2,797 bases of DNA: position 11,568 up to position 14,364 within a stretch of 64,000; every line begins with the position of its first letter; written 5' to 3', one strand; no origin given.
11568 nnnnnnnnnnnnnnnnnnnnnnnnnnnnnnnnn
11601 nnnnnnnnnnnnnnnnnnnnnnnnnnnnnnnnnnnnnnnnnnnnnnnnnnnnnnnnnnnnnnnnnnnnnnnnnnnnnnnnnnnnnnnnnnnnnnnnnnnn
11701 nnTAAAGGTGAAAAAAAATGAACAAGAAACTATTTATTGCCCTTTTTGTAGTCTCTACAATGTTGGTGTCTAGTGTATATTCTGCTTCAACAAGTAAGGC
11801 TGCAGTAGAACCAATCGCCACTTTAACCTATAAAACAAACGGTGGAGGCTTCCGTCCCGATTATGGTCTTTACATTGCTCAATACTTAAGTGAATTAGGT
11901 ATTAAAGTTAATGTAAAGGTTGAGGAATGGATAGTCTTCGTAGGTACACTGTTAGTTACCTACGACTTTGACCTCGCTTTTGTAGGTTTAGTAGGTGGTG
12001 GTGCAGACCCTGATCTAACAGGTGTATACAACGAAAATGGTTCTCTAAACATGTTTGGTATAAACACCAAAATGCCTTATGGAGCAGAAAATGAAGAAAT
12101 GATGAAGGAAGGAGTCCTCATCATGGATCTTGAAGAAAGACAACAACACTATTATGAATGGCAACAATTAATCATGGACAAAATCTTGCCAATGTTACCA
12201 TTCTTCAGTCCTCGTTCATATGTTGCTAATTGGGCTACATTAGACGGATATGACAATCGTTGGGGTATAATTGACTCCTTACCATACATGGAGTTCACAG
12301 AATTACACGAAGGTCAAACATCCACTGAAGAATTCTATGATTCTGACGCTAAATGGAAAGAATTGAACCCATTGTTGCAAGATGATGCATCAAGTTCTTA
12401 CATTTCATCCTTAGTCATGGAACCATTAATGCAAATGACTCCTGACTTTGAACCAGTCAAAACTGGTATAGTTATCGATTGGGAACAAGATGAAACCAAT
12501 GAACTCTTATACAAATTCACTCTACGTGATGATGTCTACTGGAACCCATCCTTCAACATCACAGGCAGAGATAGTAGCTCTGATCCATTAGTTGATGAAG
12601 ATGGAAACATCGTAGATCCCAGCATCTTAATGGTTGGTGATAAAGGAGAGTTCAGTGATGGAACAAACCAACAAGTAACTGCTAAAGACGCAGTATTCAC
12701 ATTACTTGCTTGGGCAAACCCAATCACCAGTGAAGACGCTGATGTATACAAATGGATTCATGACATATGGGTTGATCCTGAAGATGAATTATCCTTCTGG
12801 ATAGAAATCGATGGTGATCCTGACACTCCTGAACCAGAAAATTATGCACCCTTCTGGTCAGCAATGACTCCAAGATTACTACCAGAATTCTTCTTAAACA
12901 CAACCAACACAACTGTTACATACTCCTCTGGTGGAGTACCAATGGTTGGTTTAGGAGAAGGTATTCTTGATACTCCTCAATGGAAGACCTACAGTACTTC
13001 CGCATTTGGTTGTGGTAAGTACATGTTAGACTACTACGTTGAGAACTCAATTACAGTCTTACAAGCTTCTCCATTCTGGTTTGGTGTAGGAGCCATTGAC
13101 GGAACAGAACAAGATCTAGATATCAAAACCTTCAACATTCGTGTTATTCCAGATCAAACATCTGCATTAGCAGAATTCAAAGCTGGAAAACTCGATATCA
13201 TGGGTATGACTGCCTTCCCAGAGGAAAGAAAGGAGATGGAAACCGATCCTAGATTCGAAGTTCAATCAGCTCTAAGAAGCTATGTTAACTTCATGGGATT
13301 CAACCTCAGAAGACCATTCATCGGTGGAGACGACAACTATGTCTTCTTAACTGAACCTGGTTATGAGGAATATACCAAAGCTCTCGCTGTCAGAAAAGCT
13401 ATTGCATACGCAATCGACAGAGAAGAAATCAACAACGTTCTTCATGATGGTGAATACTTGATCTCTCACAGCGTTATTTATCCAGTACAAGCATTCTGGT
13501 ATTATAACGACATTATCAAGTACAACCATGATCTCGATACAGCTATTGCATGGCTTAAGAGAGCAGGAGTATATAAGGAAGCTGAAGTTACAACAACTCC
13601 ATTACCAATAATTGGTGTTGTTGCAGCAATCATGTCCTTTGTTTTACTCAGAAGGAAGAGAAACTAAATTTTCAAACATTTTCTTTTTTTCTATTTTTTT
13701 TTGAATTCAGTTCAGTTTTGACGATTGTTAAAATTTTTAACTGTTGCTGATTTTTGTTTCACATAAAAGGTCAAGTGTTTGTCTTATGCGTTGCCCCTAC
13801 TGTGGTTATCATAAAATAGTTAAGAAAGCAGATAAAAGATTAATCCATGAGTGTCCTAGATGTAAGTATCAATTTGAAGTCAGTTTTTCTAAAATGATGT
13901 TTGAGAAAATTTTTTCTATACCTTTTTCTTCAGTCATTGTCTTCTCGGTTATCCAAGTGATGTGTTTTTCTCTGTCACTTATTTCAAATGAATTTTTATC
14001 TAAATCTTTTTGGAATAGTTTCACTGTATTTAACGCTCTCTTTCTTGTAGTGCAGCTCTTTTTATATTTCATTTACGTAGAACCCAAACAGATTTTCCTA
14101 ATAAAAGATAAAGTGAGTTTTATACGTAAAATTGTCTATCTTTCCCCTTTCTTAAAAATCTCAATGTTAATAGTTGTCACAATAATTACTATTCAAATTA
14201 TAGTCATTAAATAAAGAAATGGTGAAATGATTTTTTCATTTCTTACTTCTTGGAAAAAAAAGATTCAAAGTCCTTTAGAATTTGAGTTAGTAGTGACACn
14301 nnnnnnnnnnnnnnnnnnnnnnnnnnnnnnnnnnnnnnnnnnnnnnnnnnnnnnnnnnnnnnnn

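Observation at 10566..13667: Two adjacent surface-protein genes with strongly shifted, C-ending codon usage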

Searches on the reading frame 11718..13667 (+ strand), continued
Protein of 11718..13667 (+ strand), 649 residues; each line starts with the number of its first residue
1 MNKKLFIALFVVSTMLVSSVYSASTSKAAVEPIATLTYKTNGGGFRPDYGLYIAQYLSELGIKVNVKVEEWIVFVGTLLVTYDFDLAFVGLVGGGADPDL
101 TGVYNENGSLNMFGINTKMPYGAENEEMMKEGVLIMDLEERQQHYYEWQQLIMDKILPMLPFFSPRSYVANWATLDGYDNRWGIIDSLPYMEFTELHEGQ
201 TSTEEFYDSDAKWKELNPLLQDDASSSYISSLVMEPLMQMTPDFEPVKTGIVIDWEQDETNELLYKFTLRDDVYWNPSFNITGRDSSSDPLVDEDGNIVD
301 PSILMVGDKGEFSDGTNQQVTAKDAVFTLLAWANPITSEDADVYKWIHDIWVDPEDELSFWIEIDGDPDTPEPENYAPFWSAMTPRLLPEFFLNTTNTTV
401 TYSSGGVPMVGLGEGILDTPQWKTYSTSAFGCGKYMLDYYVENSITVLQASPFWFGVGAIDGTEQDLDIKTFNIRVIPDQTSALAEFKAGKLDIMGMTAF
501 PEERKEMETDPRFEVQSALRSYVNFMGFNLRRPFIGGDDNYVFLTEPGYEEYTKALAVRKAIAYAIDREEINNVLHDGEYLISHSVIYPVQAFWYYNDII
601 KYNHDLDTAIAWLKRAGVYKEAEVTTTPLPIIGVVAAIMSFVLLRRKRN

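Call 54: fold_search(model_id=the predicted structure, library=pdb)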
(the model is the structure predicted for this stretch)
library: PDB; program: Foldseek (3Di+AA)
matches with E <= 10: 1530; with E <= 0.001: 113
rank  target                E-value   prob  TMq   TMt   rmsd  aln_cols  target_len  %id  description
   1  1dpe                  6.7e-13  1.00  0.40  0.51   6.7       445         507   16  DIPEPTIDE-BINDING PROTEIN (released 1996-08-17)
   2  5f1q_B                1.4e-11  1.00  0.33  0.42  10.6       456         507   16  Crystal Structure of Periplasmic Dipeptide Transport Protein from Yersinia pestis (released 2015-12-23)
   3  5f1q_A                2.2e-11  1.00  0.32  0.39  11.3       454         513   16  Crystal Structure of Periplasmic Dipeptide Transport Protein from Yersinia pestis (released 2015-12-23)
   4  4oet_A                3.7e-11  1.00  0.38  0.49   5.1       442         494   16  Crystal structure of NikZ from Campylobacter jejuni, unliganded form (released 2014-10-01)
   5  4oeu_A                5.7e-11  1.00  0.35  0.44   6.2       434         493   17  Crystal structure of NikZ from Campylobacter jejuni in complex with Ni(L-His) (released 2014-10-01)
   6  6tfx_B                7.2e-11  1.00  0.34  0.43   9.6       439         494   14  Structure in P21 form of the PBP/SBP MoaA in complex with mannopinic acid from A.tumefacien R10 (released 2020-01-22)
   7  1dpp_A                7.7e-11  1.00  0.32  0.40  11.0       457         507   18  DIPEPTIDE BINDING PROTEIN COMPLEX WITH GLYCYL-L-LEUCINE (released 1995-12-07)
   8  3m8u                  1.0e-10  1.00  0.35  0.43   8.8       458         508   16  Crystal structure of glutathione-binding protein A (GbpA) from Haemophilus parasuis SH0165 in complex with glutathione d (released 2010-07-14)
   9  8z1z_F                1.1e-10  1.00  0.37  0.46   6.6       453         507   16  Cryo-EM structure of Escherichia coli DppAR383D+D436RBCDF in pre-catalytic state (released 2025-04-16)
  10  6ofq_A                1.1e-10  1.00  0.34  0.42   9.9       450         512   15  ABC transporter-associated periplasmic binding protein DppA from Helicobacter pylori in complex with peptide STSA (released 2019-08-21)
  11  1xoc_A                1.2e-10  1.00  0.34  0.43   8.9       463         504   14  The structure of the oligopeptide-binding protein, AppA, from Bacillus subtilis in complex with a nonapeptide. (released 2005-01-25)
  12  9a37_MODEL_1_A        1.2e-10  1.00  0.29  0.34   7.6       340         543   16  Model of E. coli OppA by in-cell photo-crosslinking MS and deep learning (released 2023-02-24)
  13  1ola_A                1.5e-10  1.00  0.30  0.37   5.9       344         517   15  THE STRUCTURAL BASIS OF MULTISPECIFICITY IN THE OLIGOPEPTIDE-BINDING PROTEIN OPPA (released 1994-07-31)
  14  3tcf_A                2.1e-10  1.00  0.28  0.34   7.5       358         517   16  Crystal structure of E. coli OppA complexed with endogenous ligands (released 2011-10-12)
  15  2z23_A                2.3e-10  1.00  0.29  0.36   6.1       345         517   16  Crystal structure of Y.pestis oligo peptide binding protein OppA with tri-lysine ligand (released 2007-10-30)
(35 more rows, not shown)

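Call 58: search_protein_representatives(alignment_id=A1)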
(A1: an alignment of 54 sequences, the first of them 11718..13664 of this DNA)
Query: 54 sequences, 644 profile positions. Proteins with E-value up to 0.001 (for the whole library): 8536; up to 1e-10: 1407; up to 1e-30: 159. The best 150 are listed.
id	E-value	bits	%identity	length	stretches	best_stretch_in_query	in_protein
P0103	2.2e-287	971.1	-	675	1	3-642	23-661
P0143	1.5e-253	859.4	-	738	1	26-610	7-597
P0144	2.2e-237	806.0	-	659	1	1-643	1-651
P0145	3.3e-233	792.1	-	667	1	5-633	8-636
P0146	4.2e-233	791.8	-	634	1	31-636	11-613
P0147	3.3e-228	775.6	-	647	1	1-642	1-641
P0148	3.2e-224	762.4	-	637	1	1-643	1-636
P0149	2.7e-221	752.8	-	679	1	26-643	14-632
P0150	2.2e-220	749.7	-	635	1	1-642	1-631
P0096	3.1e-218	742.7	-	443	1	119-555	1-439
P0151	7.2e-218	741.5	-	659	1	3-641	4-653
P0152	2.8e-213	726.3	-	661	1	4-616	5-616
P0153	9.3e-208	708.1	-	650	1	5-642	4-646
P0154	2.9e-206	703.1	-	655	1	1-641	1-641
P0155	3.0e-206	703.1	-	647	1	1-639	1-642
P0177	3.4e-120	418.8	-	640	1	2-643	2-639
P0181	4.2e-102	359.0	-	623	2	6-276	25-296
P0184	3.9e-96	339.3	-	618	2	315-642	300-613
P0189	7.7e-89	315.2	-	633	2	1-273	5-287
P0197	5.3e-83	295.9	-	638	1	1-642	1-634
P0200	1.5e-78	281.2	-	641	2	315-642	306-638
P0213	9.3e-71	255.4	-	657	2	2-278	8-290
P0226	1.1e-63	232.1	-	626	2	310-624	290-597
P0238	9.1e-59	215.8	-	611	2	311-603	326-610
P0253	3.4e-49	184.2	-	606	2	340-643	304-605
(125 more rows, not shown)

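Call 59: list_cluster_members(proteins=[P0177, P0181, P0184, P0189, P0197, P0200, P0213, P0226, P0238, P0253])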
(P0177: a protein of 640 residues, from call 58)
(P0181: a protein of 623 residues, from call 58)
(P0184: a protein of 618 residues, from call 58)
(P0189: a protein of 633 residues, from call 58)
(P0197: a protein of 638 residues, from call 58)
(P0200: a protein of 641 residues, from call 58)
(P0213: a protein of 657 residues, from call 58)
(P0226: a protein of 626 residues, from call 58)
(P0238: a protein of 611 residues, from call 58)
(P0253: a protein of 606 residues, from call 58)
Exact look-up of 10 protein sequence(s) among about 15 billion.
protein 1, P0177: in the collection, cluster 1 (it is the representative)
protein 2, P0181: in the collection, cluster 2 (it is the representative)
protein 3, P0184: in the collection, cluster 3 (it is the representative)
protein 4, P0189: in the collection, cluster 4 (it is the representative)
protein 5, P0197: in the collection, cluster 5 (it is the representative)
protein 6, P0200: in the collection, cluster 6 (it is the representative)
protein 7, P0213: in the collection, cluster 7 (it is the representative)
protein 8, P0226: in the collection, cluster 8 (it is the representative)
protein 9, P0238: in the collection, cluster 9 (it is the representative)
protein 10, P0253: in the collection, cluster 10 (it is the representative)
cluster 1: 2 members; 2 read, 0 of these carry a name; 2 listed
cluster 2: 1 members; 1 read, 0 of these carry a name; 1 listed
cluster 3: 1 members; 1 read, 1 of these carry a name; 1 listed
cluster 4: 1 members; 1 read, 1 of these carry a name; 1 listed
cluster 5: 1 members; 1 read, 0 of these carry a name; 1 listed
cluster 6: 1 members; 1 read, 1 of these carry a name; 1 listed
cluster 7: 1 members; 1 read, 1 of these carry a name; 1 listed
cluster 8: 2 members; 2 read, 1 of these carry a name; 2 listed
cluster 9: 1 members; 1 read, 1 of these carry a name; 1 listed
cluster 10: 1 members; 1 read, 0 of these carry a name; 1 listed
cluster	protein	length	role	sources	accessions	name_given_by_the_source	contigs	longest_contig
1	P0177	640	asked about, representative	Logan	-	-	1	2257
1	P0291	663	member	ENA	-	-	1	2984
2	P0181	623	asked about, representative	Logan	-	-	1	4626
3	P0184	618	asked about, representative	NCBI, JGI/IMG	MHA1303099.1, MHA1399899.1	MAG: ABC transporter substrate-binding protein [Candidatus Heimdallarchaeaceae archaeon]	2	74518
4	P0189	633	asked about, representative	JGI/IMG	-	ABC-type transport system substrate-binding protein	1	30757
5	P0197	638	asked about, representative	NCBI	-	-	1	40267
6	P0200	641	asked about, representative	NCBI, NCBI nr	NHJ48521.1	MAG: hypothetical protein FK733_12120 [Asgard group archaeon] | hypothetical protein [Asgard group archaeon]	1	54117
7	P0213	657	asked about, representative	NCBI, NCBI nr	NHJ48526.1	MAG: hypothetical protein FK733_12145 [Asgard group archaeon] | hypothetical protein [Asgard group archaeon]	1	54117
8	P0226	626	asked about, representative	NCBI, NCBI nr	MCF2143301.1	MAG: ABC transporter substrate-binding protein [Candidatus Heimdallarchaeota archaeon] | ABC transporter substrate-binding protein [Candidatus Heimdallarchaeota archaeon]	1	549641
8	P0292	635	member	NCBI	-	-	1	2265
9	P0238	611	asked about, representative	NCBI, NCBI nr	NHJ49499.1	MAG: hypothetical protein FK733_17045, partial [Asgard group archaeon] | hypothetical protein [Asgard group archaeon]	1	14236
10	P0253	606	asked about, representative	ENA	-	-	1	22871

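Call 68: search_protein_families(library=ncbifam, proteins=[L070:13624-14085:-, L041:10731-11186:-, L012:11244-11684:-], max_evalue=0.01)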
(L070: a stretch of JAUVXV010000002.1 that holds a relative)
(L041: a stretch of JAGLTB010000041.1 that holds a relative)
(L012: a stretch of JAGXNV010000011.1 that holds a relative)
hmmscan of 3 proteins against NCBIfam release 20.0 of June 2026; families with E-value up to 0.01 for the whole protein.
L070:13624-14085:- (153 aa): 0 families

L041:10731-11186:- (151 aa): 0 families

L012:11244-11684:- (146 aa): 0 families

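Call 88: find_encoding_contigs(protein=window:11718-13667:+, flank=2000, max_places=3)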
Protein window:11718-13667:+ (649 aa): no gene with exactly this product is on record in the collection.

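Call 90: search_protein_families(library=pfam, proteins=[L073:6739-7746:+, L073:7756-8823:+, L069:13350-14318:+, L069:14319-15140:+, L069:12017-13276:+, L075:12216-13457:+, L080:3588-4715:+, L050:4669-5751:-, L031:16433-17266:+, L082:4948-5844:+], max_evalue=0.001)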
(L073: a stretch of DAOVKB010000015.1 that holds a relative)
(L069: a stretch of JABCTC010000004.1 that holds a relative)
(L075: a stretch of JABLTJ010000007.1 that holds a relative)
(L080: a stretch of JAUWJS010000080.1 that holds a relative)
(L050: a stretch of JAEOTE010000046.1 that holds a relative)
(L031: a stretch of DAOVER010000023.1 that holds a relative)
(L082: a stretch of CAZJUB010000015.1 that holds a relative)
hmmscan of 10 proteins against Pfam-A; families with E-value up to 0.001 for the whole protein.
L073:6739-7746:+ (335 aa): 1 family
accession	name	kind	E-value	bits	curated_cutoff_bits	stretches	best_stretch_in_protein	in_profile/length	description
PF00528.27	BPD_transp_1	-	1.5e-33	116.5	26.4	1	133-334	2-183/184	Binding-protein-dependent transport system inner membrane component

L073:7756-8823:+ (355 aa): 2 families
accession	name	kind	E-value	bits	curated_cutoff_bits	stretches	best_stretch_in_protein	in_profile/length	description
PF00528.27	BPD_transp_1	-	4.1e-32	111.8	26.4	1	166-354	1-183/184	Binding-protein-dependent transport system inner membrane component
PF12911.12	OppC_N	-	3.8e-09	36.7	23.9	1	30-63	2-36/53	N-terminal TM domain of oligopeptide transport permease C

L069:13350-14318:+ (322 aa): 4 families
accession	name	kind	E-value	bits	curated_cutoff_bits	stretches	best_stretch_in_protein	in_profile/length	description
PF00005.33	ABC_tran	-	3.3e-32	112.4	25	1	20-163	2-137/137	ABC transporter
PF13304.12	AAA_21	-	5.6e-11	43.5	27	1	113-195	215-300/304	AAA domain, putative AbiEii toxin, Type IV TA system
PF13175.12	AAA_15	-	7.3e-06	26.3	32.1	0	152-194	328-370/374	AAA ATPase domain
PF13732.12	DrrA1-3_C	-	3.9e-05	24.7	27.4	1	217-307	1-81/81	ATP-binding protein DrrA1-3-like, C-terminal domain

L069:14319-15140:+ (273 aa): 4 families
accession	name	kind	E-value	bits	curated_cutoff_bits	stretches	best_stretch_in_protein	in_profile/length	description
PF12679.13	ABC2_membrane_2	-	2.6e-15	56.9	27.2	1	8-232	2-207/283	ABC-2 family transporter protein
PF01061.29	ABC2_membrane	-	9.1e-08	32.3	26.9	1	6-225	3-176/211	ABC-2 type transporter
PF12698.13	ABC2_membrane_3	-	2.1e-06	27.5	31.6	1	81-232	154-292/347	ABC-2 family transporter protein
PF12730.13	ABC2_membrane_4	-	5.2e-06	27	27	1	74-200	35-159/179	ABC-2 family transporter protein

L069:12017-13276:+ (419 aa): 2 families
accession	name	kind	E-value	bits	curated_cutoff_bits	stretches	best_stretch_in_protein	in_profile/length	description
PF22580.2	KYNU_C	-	2.9e-24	85.3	27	1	321-410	1-88/90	Kynureninase C-terminal domain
PF00266.25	Aminotran_5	-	6.9e-12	45.5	21.5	1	81-338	44-293/371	Aminotransferase class-V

L075:12216-13457:+ (413 aa): 1 family
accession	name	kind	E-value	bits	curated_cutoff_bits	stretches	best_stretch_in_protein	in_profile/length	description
PF09594.16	GT87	-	0.0002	21.6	25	1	99-244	33-158/237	Glycosyltransferase family 87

L080:3588-4715:+ (375 aa): 1 family
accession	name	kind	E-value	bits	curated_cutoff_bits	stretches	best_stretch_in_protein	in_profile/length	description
PF01222.22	ERG4_ERG24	-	5.1e-70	236.9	27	1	20-375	71-432/432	Ergosterol biosynthesis ERG4/ERG24 family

L050:4669-5751:- (360 aa): 2 families
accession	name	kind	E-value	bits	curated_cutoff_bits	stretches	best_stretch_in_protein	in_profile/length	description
PF01758.21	SBF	-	2.4e-42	145.2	24.3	1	72-258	2-190/191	Sodium Bile acid symporter family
PF13593.11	SBF_like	-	1e-14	55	25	1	36-326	2-289/313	SBF-like CPA transporter family (DUF4137)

L031:16433-17266:+ (277 aa): 1 family
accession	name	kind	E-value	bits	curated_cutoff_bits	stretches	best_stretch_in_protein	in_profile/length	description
PF04307.19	YdjM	-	3e-22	79.4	29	1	1-134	1-134/176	YdjM inner membrane protein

L082:4948-5844:+ (298 aa): 1 family
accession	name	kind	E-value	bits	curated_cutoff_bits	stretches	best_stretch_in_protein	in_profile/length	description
PF02517.21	Rce1-like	-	2.8e-15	56.8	22.4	1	147-247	4-93/93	Type II CAAX prenyl endopeptidase Rce1-like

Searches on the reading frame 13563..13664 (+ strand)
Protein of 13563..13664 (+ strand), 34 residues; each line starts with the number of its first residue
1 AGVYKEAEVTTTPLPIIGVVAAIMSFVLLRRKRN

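Call 67: search_protein_families(library=ncbifam, proteins=[window:13563-13664:+], max_evalue=10)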
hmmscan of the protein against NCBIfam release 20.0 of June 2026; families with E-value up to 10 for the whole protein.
seq(34 aa): 3 families
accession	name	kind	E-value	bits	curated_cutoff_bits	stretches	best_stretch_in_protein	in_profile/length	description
NF033507.3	Loki-CTERM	subfamily_domain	0.0033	17.7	19.9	1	13-34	5-26/27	Loki-CTERM sorting domain-containing protein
TIGR01167.1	LPXTG_anchor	domain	0.0087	16.7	15.9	1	10-34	9-33/34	LPXTG cell wall anchor domain-containing protein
TIGR03024.1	arch_PEF_CTERM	domain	0.054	13.8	23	1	11-33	6-25/25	PEF-CTERM sorting domain-containing protein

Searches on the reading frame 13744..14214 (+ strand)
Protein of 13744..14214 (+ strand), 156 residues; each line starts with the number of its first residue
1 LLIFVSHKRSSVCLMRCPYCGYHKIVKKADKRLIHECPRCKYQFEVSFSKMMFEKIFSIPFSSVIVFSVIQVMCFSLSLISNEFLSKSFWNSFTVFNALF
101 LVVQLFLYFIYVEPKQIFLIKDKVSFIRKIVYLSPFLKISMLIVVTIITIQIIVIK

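Call 7: search_protein_families(library=pfam, proteins=[window:13744-14214:+], max_evalue=0.01)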
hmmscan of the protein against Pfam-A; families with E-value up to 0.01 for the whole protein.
window:13744-14214:+ (156 aa): 1 family
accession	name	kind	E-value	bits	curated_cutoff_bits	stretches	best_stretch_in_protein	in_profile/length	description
PF02150.21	Zn_ribbon_RPB9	-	0.0058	16.9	25.2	0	17-47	4-34/36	RNA polymerases M/15 Kd subunit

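Call 68: search_protein_families(library=ncbifam, proteins=[window:13744-14214:+], max_evalue=0.01)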
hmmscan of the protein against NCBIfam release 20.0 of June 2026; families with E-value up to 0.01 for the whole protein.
window:13744-14214:+ (156 aa): 1 family
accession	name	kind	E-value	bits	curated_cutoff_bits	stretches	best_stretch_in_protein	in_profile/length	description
TIGR03655.1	anti_R_Lar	subfamily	0.001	19.3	39.6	1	14-50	1-44/55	Lar family restriction alleviation protein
